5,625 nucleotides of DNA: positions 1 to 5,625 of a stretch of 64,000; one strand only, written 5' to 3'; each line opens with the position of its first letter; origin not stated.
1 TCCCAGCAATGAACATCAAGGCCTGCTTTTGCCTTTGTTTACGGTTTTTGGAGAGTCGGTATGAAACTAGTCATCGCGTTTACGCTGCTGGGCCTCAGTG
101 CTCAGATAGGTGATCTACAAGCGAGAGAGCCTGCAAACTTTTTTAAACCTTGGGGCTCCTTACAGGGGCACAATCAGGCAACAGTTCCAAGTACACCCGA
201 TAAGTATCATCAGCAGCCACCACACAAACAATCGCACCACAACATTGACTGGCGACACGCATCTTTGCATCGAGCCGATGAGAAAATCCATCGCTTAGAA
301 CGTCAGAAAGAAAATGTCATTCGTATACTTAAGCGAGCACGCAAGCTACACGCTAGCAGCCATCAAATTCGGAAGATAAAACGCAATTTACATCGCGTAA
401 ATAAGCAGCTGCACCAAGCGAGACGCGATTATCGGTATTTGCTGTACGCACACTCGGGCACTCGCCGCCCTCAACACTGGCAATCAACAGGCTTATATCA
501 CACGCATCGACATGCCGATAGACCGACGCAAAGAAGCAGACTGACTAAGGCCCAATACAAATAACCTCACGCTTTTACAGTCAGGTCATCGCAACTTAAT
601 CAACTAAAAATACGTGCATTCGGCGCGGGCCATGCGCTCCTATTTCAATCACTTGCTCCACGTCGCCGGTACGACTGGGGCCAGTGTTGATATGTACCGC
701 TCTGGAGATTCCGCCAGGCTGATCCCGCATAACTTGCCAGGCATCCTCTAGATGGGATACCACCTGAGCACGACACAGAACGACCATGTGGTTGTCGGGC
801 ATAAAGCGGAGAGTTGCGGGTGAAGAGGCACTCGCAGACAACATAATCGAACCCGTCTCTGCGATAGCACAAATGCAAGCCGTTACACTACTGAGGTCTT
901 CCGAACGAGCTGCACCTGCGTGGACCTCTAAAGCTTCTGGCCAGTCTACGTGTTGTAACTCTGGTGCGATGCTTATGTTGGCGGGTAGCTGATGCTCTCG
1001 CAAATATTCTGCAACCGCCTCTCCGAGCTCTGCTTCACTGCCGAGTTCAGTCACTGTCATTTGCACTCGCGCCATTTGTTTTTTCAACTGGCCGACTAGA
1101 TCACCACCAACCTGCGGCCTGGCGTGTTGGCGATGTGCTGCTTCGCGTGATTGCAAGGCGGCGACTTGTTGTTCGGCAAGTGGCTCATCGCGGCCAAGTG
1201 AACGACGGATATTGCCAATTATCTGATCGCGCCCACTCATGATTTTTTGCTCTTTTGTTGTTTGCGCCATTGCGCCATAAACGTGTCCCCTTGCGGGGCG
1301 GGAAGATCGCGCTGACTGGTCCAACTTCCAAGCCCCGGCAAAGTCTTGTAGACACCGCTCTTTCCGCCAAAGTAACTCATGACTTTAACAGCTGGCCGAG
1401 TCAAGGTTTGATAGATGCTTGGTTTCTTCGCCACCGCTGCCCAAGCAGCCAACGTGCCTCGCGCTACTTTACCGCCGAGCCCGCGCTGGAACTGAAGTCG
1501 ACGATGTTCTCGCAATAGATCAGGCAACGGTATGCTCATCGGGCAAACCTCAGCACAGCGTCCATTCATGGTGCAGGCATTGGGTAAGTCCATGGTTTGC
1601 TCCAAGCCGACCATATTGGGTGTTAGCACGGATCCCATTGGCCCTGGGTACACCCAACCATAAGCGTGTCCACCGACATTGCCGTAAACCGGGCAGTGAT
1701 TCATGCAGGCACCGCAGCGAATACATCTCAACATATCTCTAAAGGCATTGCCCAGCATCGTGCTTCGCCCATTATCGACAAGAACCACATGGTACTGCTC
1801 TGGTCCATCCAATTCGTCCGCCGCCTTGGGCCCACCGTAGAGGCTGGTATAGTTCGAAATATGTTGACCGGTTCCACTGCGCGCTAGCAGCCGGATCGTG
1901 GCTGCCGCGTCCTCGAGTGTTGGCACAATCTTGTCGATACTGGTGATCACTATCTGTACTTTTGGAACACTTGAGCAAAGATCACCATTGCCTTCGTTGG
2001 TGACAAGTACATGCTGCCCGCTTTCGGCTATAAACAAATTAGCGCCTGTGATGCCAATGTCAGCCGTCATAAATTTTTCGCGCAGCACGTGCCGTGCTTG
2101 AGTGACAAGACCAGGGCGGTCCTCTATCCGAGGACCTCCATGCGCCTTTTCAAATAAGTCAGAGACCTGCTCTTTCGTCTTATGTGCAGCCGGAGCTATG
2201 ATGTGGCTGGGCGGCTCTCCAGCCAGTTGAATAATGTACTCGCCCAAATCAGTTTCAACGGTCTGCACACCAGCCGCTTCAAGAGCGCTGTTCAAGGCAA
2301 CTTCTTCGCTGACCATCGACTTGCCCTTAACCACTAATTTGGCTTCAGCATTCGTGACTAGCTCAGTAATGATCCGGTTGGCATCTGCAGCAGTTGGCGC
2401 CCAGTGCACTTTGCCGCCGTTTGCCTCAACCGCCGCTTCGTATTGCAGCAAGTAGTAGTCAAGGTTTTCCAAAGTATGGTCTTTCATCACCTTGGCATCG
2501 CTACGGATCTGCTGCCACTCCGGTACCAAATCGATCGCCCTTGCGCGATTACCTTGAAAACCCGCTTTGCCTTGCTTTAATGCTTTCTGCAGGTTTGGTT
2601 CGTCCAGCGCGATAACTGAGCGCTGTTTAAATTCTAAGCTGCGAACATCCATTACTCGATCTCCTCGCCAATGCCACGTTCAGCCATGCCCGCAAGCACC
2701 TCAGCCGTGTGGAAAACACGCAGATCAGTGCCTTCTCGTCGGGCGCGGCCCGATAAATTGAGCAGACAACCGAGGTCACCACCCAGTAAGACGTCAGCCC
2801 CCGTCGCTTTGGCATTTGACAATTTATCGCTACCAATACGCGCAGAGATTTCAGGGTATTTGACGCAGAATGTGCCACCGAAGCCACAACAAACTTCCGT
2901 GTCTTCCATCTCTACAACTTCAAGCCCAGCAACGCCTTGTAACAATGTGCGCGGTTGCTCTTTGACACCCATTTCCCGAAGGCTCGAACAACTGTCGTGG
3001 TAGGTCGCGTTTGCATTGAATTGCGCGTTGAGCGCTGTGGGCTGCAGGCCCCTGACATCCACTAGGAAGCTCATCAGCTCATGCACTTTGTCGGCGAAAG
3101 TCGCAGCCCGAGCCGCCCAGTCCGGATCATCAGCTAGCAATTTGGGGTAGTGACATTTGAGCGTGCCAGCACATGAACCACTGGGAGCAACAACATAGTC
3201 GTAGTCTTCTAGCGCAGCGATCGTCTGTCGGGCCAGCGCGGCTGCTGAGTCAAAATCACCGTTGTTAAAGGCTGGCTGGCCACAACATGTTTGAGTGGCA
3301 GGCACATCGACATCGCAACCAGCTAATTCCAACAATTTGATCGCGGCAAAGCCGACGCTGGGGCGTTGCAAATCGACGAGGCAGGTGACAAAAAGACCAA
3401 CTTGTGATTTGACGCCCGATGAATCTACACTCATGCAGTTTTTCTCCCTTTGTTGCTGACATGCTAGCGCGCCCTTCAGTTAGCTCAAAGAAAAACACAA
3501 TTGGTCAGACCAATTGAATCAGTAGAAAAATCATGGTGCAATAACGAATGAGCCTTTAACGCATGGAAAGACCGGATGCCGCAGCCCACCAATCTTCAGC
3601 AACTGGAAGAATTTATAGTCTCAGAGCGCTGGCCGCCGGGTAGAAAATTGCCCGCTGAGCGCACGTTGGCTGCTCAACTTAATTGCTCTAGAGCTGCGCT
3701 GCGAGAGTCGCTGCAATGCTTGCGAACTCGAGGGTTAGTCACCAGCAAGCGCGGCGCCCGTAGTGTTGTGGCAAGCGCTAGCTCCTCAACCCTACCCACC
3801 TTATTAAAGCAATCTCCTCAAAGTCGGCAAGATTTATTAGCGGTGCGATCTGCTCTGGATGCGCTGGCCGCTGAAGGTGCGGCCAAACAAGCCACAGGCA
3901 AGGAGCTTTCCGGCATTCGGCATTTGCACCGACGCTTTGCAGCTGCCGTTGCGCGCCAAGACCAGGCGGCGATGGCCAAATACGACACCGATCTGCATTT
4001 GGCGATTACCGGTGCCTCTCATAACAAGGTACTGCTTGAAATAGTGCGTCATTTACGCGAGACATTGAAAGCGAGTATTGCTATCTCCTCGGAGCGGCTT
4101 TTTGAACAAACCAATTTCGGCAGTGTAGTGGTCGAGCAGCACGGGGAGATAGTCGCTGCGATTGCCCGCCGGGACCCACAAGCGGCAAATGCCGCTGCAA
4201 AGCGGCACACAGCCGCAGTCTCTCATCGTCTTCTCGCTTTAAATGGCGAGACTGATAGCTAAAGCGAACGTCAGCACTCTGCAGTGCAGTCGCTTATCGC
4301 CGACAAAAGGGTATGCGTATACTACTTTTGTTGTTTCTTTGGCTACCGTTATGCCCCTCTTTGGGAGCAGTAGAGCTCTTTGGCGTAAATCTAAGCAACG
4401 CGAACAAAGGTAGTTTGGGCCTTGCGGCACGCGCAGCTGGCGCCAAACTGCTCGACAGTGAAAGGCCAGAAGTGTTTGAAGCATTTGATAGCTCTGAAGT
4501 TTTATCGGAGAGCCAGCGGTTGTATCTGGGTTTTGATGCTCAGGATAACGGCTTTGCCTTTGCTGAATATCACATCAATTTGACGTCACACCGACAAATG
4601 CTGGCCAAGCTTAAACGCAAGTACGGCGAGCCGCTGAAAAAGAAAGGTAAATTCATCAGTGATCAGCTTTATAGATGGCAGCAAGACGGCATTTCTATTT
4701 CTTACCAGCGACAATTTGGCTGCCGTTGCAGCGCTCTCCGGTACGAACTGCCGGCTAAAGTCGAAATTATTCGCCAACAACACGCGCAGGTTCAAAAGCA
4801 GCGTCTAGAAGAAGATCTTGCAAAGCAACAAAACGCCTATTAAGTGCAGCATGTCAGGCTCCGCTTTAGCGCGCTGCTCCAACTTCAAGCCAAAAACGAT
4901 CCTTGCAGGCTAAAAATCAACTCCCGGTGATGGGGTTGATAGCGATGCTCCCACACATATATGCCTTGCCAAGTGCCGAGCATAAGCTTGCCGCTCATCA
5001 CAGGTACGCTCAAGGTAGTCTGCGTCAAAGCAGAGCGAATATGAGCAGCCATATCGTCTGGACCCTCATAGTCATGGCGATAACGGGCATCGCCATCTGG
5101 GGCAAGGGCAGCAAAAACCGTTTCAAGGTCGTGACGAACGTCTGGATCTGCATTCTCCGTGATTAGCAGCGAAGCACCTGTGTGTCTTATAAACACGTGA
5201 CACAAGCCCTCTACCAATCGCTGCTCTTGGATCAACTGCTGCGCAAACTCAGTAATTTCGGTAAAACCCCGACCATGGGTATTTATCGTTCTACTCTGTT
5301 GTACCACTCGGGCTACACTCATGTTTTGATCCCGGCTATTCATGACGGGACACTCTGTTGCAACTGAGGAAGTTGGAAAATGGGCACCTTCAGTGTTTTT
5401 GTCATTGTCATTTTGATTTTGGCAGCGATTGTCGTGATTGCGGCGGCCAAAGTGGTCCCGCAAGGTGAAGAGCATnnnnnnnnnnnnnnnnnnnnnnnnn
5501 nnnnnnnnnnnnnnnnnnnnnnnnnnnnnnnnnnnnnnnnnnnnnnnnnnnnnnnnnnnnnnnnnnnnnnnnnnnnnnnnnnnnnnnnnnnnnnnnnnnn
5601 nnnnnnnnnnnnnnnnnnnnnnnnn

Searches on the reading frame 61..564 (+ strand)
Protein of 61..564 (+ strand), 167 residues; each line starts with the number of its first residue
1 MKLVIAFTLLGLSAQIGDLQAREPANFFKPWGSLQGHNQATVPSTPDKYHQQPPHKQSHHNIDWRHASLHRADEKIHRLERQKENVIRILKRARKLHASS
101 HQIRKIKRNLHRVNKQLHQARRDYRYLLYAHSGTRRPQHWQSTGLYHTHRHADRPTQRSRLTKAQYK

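Call 7: search_protein_families(library=pfam, proteins=[window:61-564:+], max_evalue=0.00001)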
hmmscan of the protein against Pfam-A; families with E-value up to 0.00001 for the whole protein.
window:61-564:+ (167 aa): 0 families

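Call 61: search_protein_families(library=pfam, proteins=[window:61-564:+], max_evalue=1)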
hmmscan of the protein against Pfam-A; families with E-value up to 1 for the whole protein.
window:61-564:+ (167 aa): 6 families
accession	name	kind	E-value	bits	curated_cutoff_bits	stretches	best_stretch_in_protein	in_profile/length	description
PF15799.10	CCD48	-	0.00033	19.6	30.4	1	61-147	249-336/578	Coiled-coil domain-containing protein 48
PF06009.19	Laminin_II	-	0.018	15.5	33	1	58-122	43-104/138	Laminin Domain II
PF02646.22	RmuC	-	0.021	14.4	26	1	75-128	217-267/291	RmuC family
PF08651.15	DASH_Duo1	-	0.09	13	25.4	0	99-120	19-40/74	DASH complex subunit Duo1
PF04521.18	Viral_P18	-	0.11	12.7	25.9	1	61-103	83-123/137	ssRNA positive strand viral 18kD cysteine rich protein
PF10112.14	Halogen_Hydrol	-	0.63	10.4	29.8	0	47-122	48-122/191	5-bromo-4-chloroindolyl phosphate hydrolysis protein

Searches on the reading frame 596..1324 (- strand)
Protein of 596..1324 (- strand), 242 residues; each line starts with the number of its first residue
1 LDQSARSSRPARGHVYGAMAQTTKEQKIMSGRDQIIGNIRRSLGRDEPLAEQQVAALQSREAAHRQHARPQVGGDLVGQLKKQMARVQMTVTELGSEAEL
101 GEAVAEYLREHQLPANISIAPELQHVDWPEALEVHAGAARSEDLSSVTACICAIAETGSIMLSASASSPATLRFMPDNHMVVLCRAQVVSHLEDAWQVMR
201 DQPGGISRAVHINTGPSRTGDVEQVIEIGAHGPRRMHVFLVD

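Call 7: search_protein_families(library=pfam, proteins=[window:596-1324:-], max_evalue=0.00001)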
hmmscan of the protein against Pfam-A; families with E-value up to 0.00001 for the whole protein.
window:596-1324:- (242 aa): 1 family
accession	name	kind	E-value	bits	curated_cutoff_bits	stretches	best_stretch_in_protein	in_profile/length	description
PF02589.21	LUD_dom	-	6.5e-24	85.1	22.6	1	79-241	3-189/189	LUD domain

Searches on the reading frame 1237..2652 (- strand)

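Call 7: search_protein_families(library=pfam, proteins=[window:1237-2652:-], max_evalue=0.00001)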
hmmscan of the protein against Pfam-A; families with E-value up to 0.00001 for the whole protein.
window:1237-2652:- (471 aa): 7 families
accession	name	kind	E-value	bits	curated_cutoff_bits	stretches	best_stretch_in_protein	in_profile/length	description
PF02589.21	LUD_dom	-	2.8e-47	161.3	22.6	1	70-292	3-189/189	LUD domain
PF13183.11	Fer4_8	-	1e-12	48.8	27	1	307-374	2-68/68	4Fe-4S dicluster domain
PF13534.11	Fer4_17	-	3.7e-08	34.2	22.2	1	309-374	1-60/61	4Fe-4S dicluster domain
PF13237.11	Fer4_10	-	5.1e-08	33.2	25.5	1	305-371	4-53/53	4Fe-4S dicluster domain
PF13187.11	Fer4_9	-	2.6e-07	31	27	0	290-322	17-49/52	4Fe-4S dicluster domain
PF11870.13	LutB_C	-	5.2e-07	30.4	26.8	1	400-466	30-87/88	Lactate utilisation protein B, C-terminal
PF00037.32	Fer4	-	8.8e-06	25.8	21.1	0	306-322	4-20/24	4Fe-4S binding domain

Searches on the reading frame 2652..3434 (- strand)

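Call 7: search_protein_families(library=pfam, proteins=[window:2652-3434:-], max_evalue=0.00001)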
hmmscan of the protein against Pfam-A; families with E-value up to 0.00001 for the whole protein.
window:2652-3434:- (260 aa): 1 family
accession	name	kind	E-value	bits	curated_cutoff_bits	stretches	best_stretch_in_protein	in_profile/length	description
PF02754.22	CCG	-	5.5e-33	113.4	20.6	2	12-93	1-85/85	Cysteine-rich domain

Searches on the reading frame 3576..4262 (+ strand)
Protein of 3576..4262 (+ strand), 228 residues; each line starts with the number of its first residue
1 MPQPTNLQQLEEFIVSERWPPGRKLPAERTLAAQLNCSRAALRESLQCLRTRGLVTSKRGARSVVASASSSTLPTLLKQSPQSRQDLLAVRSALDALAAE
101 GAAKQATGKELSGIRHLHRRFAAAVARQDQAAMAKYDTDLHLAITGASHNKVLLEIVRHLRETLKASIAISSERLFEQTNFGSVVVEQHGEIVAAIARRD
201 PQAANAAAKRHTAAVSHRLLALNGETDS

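Call 7: search_protein_families(library=pfam, proteins=[window:3576-4262:+], max_evalue=0.00001)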
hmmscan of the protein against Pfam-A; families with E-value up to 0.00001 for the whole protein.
window:3576-4262:+ (228 aa): 2 families
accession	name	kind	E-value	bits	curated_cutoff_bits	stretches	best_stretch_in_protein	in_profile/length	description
PF07729.17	FCD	-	2.2e-23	83.4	24.3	1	86-213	1-124/125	FCD domain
PF00392.27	GntR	-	2.8e-15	56.2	27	1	8-65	7-64/64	Bacterial regulatory proteins, gntR family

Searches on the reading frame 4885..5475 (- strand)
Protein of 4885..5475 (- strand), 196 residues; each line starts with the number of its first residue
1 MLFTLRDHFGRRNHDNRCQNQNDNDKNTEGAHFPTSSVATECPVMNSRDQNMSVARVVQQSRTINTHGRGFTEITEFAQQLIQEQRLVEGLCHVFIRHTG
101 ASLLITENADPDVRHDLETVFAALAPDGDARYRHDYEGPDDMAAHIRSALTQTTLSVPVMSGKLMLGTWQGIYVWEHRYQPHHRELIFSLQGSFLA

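Call 7: search_protein_families(library=pfam, proteins=[window:4885-5475:-], max_evalue=0.00001)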
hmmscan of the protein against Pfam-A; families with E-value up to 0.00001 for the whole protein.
window:4885-5475:- (196 aa): 1 family
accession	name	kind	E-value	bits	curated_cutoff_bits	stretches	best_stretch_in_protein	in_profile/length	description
PF01894.22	UPF0047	-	8.5e-39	132.8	27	1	73-188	1-115/117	Uncharacterised protein family UPF0047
